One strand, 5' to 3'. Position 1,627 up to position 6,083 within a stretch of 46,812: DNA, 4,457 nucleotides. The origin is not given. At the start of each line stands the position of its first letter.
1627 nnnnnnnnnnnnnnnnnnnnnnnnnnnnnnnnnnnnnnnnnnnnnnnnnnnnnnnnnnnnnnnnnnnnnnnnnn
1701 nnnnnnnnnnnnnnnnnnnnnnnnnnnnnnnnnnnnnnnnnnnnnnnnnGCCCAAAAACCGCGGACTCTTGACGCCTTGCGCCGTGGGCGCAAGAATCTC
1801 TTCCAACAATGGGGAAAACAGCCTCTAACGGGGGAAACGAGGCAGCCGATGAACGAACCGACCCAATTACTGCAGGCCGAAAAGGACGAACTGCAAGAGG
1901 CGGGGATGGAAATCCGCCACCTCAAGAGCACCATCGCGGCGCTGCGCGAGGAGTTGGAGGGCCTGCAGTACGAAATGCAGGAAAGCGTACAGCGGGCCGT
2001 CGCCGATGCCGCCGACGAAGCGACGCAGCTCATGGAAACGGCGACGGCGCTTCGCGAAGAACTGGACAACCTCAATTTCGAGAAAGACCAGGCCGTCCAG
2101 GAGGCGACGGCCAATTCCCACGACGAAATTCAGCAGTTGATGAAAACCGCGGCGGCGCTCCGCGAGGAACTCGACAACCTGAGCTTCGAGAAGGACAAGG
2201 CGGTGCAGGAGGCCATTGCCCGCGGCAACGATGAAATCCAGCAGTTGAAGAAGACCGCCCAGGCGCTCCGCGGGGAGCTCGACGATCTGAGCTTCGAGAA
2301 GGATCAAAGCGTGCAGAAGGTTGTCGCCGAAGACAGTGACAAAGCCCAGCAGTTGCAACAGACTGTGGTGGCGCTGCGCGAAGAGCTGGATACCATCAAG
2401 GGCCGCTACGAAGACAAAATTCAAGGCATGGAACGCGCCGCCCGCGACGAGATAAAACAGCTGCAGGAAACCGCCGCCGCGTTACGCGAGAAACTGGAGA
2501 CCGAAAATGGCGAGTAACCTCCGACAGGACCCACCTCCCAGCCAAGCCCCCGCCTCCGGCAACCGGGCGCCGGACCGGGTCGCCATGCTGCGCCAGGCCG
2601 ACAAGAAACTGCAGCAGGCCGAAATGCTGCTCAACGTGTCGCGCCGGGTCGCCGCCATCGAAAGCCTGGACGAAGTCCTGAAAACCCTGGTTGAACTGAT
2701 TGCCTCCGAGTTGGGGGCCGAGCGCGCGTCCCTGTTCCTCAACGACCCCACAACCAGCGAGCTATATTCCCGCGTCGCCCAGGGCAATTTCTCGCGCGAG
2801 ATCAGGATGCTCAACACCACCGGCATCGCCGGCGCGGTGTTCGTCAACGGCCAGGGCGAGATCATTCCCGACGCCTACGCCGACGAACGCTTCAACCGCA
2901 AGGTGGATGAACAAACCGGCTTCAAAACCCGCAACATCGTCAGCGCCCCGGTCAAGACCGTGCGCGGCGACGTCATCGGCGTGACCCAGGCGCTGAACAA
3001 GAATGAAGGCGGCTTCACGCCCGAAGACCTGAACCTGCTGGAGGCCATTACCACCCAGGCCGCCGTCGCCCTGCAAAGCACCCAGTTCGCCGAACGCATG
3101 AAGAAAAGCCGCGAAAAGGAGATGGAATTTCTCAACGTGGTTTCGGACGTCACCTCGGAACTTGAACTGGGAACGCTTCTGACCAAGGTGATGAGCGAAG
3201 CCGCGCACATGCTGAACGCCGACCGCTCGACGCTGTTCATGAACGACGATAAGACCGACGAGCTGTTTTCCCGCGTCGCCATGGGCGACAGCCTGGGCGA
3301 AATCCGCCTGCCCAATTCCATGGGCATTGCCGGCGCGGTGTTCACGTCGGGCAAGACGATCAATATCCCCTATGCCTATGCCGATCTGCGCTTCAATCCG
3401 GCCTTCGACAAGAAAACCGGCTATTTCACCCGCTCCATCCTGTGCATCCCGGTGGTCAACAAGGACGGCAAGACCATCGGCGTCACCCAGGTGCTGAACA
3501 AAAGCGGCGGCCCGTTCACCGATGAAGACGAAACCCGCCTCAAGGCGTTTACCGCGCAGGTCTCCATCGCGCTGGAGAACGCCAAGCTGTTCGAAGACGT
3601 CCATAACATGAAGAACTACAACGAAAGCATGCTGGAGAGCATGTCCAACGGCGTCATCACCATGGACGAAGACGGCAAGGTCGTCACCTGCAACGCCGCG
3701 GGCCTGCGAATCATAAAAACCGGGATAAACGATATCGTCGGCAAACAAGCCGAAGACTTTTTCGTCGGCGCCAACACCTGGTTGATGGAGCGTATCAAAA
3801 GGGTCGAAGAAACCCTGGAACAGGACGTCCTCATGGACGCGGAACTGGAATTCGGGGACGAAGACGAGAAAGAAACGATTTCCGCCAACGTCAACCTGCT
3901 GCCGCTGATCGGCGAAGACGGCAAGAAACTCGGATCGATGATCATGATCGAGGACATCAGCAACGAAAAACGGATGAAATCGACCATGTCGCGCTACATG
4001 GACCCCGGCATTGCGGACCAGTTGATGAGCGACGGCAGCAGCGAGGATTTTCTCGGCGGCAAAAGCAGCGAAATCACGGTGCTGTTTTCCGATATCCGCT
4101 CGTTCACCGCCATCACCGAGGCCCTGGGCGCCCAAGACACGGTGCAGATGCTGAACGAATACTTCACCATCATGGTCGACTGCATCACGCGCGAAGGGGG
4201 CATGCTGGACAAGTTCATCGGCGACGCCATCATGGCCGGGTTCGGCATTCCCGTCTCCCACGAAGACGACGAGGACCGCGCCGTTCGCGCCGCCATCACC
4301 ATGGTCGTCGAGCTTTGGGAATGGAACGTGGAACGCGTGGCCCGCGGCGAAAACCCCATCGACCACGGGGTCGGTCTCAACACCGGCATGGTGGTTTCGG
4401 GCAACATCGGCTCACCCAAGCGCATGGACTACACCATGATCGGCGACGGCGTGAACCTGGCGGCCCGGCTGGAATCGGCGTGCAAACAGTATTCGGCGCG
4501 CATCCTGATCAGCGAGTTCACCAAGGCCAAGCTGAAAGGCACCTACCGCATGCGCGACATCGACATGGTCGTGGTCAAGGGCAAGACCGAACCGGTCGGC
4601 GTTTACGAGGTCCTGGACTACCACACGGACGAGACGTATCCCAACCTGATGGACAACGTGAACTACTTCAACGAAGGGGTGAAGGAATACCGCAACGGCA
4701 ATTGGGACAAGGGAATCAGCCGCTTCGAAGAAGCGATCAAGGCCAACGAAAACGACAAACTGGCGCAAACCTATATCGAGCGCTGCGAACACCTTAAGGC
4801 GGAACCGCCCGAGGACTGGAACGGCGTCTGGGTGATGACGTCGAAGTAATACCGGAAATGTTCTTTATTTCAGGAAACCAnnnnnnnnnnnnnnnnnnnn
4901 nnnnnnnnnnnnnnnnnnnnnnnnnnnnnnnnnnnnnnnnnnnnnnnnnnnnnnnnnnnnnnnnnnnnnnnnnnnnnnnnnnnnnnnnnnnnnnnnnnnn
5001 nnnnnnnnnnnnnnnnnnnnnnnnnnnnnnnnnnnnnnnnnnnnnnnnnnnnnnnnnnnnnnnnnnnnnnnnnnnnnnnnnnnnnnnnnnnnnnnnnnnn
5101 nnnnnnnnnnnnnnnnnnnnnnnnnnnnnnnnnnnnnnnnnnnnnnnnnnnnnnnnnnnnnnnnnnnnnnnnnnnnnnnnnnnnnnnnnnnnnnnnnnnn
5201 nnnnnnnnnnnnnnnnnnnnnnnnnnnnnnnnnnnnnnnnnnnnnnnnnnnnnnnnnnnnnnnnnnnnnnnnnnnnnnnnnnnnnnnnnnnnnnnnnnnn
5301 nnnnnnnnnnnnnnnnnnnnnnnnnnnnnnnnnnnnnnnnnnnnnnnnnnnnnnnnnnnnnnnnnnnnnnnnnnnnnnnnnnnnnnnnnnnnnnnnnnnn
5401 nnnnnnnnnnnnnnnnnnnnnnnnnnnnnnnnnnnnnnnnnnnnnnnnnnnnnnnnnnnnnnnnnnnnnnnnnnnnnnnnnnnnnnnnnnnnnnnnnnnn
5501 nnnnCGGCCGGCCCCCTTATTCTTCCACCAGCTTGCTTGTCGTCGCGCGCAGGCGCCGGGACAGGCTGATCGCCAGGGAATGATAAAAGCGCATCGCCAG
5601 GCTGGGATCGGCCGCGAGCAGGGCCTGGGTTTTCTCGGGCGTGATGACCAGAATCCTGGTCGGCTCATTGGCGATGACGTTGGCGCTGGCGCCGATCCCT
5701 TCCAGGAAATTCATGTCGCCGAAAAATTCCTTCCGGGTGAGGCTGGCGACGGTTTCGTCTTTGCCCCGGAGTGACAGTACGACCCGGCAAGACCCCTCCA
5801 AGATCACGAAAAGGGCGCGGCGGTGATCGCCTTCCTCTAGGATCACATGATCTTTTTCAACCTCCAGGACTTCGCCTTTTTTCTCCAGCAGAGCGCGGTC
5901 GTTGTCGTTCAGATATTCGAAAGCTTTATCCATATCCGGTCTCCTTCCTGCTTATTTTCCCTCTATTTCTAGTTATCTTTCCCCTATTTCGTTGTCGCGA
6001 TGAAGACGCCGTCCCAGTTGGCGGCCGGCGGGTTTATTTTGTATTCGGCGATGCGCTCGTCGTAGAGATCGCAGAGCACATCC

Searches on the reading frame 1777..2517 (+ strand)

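Call 45: search_protein_families(library=pfam, proteins=[window:1777-2517:+], max_evalue=0.0001)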
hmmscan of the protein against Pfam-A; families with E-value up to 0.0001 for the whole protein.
window:1777-2517:+ (246 aa): 1 family
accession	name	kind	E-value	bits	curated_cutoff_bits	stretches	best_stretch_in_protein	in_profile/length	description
PF24951.3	LisH_PAC1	-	1.2e-06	28.5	27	0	121-134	20-33/36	PAC1 LisH domain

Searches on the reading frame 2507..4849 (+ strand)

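Call 45: search_protein_families(library=pfam, proteins=[window:2507-4849:+], max_evalue=0.0001)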
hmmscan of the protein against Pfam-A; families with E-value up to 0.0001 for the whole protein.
window:2507-4849:+ (780 aa): 8 families
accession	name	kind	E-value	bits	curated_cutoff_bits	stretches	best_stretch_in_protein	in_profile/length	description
PF01590.32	GAF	-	4.7e-41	140.9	22.4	2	54-189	2-133/133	GAF domain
PF13185.12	GAF_2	-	1.8e-28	99.8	28.6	2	53-190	3-136/136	GAF domain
PF00211.25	Guanylate_cyc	-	3.7e-26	92.3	21.9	1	520-696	6-176/183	Adenylate and Guanylate cyclase catalytic domain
PF13492.12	GAF_3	-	5.9e-21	75.7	27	2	221-358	2-129/129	GAF domain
PF13426.13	PAS_9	-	1.3e-08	35.5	27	1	381-485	2-102/103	PAS domain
PF00989.32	PAS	-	1.1e-07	32.3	22.6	1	373-484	4-113/113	PAS fold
PF08448.16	PAS_4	-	1.2e-07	32.4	23.1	1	376-489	1-110/110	PAS fold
PF11849.14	DUF3369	-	8.1e-06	26.6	27.2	0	209-365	25-168/168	Domain of unknown function (DUF3369)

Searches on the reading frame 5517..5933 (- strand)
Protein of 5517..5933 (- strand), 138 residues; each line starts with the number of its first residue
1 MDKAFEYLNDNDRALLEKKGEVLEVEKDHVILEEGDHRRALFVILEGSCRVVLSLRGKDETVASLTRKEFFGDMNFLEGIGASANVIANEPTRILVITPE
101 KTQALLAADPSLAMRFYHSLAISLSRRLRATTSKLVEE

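Call 45: search_protein_families(library=pfam, proteins=[window:5517-5933:-], max_evalue=0.0001)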
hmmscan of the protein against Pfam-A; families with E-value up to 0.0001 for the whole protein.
window:5517-5933:- (138 aa): 1 family
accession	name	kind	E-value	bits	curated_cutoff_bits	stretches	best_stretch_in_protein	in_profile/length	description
PF00027.35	cNMP_binding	-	7.8e-17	61.5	27.5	1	24-108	3-88/89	Cyclic nucleotide-binding domain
